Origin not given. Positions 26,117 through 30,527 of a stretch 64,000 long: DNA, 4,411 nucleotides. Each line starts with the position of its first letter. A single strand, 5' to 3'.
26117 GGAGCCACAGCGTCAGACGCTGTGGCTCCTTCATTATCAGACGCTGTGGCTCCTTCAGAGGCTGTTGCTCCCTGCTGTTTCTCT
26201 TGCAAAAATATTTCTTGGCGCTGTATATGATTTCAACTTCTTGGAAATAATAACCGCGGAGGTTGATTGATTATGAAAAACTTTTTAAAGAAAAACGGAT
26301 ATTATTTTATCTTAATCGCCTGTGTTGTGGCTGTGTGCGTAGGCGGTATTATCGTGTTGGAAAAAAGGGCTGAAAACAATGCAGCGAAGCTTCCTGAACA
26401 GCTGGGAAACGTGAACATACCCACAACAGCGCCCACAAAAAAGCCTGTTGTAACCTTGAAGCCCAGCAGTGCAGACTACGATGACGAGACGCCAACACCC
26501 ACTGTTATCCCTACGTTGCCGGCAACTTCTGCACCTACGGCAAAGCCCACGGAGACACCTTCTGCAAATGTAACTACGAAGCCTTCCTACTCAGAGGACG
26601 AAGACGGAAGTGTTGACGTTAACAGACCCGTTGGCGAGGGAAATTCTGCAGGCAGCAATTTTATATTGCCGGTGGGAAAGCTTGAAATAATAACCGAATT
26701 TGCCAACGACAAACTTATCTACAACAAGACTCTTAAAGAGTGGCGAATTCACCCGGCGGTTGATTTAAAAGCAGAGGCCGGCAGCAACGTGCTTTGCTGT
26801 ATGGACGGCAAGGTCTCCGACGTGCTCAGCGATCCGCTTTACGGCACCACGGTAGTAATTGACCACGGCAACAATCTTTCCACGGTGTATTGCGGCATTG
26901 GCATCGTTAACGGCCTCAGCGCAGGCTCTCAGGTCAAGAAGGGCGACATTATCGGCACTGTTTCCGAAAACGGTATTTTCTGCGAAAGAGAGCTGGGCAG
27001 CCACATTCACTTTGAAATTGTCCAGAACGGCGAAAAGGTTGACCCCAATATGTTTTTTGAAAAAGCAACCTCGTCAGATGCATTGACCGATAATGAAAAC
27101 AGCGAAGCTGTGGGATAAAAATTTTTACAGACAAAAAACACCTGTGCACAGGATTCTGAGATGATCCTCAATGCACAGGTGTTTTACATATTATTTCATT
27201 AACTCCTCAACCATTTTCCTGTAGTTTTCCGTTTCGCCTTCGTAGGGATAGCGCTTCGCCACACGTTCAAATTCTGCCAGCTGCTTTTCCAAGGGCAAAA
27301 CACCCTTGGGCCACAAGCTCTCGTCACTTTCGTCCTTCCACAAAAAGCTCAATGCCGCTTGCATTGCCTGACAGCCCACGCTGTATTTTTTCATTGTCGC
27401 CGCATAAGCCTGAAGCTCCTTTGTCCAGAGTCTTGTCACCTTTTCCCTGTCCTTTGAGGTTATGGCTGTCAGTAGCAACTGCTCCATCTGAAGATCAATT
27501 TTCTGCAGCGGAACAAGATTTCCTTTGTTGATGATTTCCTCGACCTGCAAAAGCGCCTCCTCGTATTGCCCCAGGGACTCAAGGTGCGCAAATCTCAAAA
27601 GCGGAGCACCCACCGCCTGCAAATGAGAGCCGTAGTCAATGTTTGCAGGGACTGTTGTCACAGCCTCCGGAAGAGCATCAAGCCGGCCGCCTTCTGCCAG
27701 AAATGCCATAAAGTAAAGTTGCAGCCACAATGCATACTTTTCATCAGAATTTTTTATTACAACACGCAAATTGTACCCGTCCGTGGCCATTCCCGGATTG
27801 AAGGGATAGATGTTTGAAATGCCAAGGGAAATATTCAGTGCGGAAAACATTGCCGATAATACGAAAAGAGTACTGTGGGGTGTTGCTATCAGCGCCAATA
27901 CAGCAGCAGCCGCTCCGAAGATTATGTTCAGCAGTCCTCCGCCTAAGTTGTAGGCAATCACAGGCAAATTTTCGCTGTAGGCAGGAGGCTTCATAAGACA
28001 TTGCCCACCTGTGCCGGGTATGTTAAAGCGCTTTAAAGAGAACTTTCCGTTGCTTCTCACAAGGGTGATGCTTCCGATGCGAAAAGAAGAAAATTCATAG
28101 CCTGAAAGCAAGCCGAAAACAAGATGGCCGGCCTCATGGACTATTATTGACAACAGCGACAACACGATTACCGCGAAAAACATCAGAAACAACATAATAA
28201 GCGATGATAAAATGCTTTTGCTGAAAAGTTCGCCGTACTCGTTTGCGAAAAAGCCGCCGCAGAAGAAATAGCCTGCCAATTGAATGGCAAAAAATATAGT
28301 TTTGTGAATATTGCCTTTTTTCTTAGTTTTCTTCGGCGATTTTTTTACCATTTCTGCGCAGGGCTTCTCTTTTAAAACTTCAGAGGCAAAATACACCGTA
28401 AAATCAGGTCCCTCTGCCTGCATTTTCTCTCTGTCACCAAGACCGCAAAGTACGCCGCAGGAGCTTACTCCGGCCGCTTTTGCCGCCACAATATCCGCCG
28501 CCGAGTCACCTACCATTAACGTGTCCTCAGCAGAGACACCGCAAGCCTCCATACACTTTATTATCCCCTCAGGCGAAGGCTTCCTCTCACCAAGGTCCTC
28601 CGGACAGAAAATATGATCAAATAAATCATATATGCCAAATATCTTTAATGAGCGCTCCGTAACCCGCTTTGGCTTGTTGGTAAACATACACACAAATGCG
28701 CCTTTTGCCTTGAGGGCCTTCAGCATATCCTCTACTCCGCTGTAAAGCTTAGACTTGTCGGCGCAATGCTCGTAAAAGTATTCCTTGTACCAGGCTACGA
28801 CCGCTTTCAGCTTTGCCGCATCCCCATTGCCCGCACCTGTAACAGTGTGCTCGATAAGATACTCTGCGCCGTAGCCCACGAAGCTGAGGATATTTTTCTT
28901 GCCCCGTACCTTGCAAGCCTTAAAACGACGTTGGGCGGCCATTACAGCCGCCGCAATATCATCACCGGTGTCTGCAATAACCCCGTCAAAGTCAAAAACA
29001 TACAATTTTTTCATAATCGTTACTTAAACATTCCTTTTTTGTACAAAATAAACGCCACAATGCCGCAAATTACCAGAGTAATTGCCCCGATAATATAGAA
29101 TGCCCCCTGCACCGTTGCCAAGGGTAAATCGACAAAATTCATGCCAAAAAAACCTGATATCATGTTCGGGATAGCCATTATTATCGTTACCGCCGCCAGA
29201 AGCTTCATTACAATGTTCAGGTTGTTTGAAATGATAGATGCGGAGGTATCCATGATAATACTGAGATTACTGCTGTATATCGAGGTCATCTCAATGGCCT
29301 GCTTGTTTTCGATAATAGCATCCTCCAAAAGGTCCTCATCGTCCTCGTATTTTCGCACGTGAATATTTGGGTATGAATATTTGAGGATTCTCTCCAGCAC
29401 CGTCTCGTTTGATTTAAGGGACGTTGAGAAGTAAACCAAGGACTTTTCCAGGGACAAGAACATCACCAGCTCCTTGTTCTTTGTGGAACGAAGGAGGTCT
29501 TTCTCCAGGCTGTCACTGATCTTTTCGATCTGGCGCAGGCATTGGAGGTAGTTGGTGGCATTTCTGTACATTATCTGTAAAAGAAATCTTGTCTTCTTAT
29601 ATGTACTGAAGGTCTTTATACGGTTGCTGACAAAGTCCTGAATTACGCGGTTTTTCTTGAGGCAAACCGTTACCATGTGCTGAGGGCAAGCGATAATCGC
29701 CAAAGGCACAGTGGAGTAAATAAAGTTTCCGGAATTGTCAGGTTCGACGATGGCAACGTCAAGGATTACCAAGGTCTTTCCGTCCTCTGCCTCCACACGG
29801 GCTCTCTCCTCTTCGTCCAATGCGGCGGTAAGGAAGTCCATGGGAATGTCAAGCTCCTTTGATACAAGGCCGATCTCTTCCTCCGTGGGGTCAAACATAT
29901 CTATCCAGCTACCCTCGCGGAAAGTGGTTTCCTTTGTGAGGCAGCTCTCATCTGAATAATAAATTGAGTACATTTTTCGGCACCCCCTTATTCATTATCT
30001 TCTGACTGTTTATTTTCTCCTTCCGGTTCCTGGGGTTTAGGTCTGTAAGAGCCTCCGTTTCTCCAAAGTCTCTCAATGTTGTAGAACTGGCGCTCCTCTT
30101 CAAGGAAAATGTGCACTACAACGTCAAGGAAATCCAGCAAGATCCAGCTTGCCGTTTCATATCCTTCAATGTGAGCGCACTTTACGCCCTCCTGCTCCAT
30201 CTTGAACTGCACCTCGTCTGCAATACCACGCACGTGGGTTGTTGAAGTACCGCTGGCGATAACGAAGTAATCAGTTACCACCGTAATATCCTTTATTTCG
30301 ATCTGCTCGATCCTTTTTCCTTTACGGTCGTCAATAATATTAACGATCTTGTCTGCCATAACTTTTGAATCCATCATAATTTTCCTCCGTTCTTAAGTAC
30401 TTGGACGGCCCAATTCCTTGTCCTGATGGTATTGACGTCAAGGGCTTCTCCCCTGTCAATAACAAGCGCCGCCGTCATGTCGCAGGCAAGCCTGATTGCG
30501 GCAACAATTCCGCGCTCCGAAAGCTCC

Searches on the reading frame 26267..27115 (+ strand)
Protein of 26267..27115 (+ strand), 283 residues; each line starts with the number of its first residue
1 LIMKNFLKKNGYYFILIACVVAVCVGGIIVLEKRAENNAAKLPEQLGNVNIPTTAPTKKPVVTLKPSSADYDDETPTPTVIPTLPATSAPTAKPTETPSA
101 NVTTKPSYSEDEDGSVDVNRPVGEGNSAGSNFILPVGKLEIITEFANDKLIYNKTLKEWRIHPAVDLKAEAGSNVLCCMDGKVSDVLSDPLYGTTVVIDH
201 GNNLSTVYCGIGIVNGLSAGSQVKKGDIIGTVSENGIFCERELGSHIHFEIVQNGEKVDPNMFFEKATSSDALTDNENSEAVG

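Call 58: search_protein_families(library=pfam, proteins=[window:26267-27115:+], max_evalue=0.0001)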
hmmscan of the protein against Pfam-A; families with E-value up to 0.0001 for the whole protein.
window:26267-27115:+ (283 aa): 1 family
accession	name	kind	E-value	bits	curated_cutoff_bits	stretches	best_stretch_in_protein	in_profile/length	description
PF01551.29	Peptidase_M23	-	1.1e-20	74.1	28.7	1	161-260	2-96/96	Peptidase family M23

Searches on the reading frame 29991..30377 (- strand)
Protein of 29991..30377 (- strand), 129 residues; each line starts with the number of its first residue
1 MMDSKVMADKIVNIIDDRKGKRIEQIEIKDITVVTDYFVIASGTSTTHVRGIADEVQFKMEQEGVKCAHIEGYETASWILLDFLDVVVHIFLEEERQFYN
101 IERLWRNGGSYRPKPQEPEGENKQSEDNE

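Call 58: search_protein_families(library=pfam, proteins=[window:29991-30377:-], max_evalue=0.0001)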
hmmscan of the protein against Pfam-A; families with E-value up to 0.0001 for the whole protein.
window:29991-30377:- (129 aa): 1 family
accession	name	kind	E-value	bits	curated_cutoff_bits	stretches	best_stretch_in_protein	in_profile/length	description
PF02410.21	RsfS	-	3.1e-33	114.4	21.6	1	10-105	2-98/98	Ribosomal silencing factor during starvation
